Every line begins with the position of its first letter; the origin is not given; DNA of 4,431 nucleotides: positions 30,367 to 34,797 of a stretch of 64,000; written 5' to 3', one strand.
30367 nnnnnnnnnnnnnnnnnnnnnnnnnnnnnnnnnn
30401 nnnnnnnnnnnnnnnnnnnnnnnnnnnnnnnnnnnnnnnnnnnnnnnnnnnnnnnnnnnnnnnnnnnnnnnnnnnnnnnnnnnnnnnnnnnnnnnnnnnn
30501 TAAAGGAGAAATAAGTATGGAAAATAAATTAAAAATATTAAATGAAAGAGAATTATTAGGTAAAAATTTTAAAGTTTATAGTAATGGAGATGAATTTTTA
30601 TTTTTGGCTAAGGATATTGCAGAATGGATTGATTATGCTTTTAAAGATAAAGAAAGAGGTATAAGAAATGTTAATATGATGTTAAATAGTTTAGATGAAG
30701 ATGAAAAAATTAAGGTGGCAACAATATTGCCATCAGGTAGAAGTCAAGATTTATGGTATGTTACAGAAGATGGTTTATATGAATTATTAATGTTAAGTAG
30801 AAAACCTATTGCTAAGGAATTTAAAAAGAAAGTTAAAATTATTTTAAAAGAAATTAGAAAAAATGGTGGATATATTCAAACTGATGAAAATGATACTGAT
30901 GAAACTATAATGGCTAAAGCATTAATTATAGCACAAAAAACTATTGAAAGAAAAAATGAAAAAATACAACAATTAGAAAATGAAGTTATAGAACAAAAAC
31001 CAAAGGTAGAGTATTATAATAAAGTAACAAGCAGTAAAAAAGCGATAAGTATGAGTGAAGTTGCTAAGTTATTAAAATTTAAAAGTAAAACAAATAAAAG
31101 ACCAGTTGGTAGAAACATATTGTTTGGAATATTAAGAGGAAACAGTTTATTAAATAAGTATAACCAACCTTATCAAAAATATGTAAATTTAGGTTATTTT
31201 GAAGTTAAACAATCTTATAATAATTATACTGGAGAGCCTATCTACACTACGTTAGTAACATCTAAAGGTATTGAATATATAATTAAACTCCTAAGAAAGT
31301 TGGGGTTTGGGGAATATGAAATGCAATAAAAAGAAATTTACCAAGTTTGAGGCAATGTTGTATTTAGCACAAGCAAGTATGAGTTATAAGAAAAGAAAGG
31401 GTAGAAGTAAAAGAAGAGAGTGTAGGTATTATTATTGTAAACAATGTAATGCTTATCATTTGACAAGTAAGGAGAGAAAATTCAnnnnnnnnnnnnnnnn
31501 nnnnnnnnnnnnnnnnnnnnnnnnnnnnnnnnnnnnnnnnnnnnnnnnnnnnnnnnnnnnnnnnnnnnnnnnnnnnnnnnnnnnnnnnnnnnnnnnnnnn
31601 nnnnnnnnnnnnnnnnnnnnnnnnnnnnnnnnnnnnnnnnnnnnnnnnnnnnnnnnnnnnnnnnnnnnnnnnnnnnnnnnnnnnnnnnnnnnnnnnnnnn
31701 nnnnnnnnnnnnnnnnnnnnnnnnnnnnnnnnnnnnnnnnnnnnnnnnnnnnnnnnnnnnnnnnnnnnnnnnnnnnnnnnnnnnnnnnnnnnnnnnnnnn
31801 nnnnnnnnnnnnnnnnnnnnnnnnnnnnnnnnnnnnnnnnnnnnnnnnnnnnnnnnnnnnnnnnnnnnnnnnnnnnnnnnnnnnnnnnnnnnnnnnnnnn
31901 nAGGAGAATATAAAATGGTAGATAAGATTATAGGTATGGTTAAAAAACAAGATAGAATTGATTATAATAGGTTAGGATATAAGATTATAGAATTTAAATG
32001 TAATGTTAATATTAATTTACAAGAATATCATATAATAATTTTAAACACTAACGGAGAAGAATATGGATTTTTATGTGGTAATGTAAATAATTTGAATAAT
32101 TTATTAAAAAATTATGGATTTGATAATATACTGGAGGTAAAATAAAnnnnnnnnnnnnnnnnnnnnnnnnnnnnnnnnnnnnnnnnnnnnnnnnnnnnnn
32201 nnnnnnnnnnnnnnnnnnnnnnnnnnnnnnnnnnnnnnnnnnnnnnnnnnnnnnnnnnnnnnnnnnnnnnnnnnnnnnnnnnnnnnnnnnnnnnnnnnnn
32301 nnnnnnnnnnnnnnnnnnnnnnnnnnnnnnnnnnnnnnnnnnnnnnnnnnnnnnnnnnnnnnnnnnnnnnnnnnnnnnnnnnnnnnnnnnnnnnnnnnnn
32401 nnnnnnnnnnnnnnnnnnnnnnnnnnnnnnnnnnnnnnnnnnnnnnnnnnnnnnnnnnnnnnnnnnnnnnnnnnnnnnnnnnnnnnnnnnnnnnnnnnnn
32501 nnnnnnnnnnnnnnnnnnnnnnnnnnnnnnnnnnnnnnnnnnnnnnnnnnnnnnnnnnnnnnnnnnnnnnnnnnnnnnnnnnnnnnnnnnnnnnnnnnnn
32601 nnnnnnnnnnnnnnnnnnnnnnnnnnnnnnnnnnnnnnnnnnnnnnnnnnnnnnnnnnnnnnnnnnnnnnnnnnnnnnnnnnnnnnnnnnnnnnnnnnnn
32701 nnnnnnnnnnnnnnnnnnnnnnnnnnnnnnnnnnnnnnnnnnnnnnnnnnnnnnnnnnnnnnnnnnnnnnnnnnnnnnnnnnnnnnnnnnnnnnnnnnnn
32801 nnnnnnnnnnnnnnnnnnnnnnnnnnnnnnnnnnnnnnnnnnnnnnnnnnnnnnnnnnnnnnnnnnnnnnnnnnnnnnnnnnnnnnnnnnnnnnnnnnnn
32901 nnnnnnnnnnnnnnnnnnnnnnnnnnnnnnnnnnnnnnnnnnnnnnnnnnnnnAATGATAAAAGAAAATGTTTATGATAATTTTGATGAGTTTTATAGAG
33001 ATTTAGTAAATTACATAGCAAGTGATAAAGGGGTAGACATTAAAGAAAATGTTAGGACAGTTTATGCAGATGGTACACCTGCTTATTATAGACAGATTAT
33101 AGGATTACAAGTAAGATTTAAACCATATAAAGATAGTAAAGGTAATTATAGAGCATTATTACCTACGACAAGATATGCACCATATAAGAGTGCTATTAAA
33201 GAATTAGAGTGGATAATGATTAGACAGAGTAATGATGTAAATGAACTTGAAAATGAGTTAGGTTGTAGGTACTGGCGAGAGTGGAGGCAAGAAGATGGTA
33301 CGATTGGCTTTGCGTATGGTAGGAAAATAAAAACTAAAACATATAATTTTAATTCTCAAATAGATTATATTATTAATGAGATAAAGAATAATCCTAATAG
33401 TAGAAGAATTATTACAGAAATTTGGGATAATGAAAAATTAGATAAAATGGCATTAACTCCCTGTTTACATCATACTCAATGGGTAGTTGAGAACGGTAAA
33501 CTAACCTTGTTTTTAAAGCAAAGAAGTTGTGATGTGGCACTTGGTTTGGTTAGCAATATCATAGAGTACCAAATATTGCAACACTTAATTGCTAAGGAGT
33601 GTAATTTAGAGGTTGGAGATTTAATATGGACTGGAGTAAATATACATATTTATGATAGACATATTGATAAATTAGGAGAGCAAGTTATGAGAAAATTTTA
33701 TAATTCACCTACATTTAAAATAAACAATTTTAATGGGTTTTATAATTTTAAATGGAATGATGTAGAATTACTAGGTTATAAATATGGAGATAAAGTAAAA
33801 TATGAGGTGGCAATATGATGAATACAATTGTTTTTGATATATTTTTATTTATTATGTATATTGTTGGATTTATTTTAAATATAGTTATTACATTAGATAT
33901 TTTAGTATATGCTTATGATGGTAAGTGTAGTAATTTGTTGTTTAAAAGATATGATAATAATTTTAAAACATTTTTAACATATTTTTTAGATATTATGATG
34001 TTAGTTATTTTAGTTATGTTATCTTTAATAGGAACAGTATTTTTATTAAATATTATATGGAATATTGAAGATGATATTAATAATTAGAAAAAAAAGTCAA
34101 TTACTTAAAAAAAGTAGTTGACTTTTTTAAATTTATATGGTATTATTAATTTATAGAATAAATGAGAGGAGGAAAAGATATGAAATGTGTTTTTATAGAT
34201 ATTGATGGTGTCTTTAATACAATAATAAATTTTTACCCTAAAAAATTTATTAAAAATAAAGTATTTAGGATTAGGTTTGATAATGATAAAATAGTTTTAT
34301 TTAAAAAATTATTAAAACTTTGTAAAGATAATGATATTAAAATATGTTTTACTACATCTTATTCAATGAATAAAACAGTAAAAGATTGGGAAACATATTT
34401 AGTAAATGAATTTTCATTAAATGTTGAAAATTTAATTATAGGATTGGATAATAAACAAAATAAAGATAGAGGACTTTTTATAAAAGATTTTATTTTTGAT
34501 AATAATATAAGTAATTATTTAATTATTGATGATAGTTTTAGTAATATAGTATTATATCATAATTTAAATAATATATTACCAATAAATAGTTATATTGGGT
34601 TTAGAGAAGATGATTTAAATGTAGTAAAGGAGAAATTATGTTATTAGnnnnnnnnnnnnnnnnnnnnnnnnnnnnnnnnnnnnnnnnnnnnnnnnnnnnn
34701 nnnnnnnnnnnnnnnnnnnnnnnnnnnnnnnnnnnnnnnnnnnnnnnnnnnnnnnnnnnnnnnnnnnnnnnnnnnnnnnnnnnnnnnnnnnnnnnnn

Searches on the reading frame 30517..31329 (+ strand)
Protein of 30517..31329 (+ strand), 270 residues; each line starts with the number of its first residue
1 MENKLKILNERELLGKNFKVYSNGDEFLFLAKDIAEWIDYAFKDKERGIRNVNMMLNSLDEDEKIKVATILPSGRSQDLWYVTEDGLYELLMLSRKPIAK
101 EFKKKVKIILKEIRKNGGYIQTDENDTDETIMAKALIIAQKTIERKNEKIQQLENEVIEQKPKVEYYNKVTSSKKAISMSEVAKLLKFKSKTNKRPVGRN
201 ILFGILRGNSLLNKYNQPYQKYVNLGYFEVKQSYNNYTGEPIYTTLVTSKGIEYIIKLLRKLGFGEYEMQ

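Call 63: search_protein_families(library=pfam, proteins=[window:30517-31329:+], max_evalue=0.001)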
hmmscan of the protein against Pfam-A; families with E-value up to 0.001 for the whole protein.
window:30517-31329:+ (270 aa): 2 families
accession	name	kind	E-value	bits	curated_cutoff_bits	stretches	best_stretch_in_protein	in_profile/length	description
PF03374.19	ANT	-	3.4e-22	79.2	25.3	1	154-260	1-106/108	Phage antirepressor protein KilAC domain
PF02498.22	Bro-N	-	2.6e-14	54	25.6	1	18-106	2-90/96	BRO family, N-terminal domain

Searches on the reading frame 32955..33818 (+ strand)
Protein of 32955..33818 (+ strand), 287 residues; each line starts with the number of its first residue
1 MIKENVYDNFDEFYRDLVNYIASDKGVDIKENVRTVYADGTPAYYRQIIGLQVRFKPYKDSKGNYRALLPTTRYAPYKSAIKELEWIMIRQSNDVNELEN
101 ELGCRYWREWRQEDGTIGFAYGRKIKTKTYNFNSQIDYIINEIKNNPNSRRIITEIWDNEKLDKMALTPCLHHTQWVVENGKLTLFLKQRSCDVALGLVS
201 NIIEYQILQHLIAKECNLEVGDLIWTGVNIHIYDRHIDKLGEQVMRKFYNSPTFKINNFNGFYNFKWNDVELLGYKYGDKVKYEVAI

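Call 25: find_related_loci(query=window:32955-33818:+, collection=viral_contigs, flank=10000)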
Query window:32955-33818:+ (287 aa) in viral_contigs; peptide patterns used: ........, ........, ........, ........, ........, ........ (x = any residue, [..] = any of these).
13 stretches matched a pattern; 4 encode a relative of the query (tblastn E <= 1e-3); 4 distinct loci.
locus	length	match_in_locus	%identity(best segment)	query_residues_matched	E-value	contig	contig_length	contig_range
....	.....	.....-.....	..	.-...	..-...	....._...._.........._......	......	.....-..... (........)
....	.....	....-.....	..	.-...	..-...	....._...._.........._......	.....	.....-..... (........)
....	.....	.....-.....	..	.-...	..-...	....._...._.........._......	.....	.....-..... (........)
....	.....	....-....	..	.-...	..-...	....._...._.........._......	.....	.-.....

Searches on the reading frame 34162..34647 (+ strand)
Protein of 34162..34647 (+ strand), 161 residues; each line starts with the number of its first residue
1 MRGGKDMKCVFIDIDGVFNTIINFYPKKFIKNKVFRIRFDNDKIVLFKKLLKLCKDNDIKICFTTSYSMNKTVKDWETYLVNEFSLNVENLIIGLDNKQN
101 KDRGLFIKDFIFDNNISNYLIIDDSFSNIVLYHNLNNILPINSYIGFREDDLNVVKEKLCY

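Call 63: search_protein_families(library=pfam, proteins=[window:34162-34647:+], max_evalue=0.001)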
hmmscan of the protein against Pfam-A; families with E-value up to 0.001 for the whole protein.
window:34162-34647:+ (161 aa): 1 family
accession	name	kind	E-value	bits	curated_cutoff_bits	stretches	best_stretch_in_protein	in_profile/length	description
PF18143.6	HAD_SAK_2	-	1.9e-10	41.7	27.5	1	10-151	2-138/139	HAD domain in Swiss Army Knife RNA repair proteins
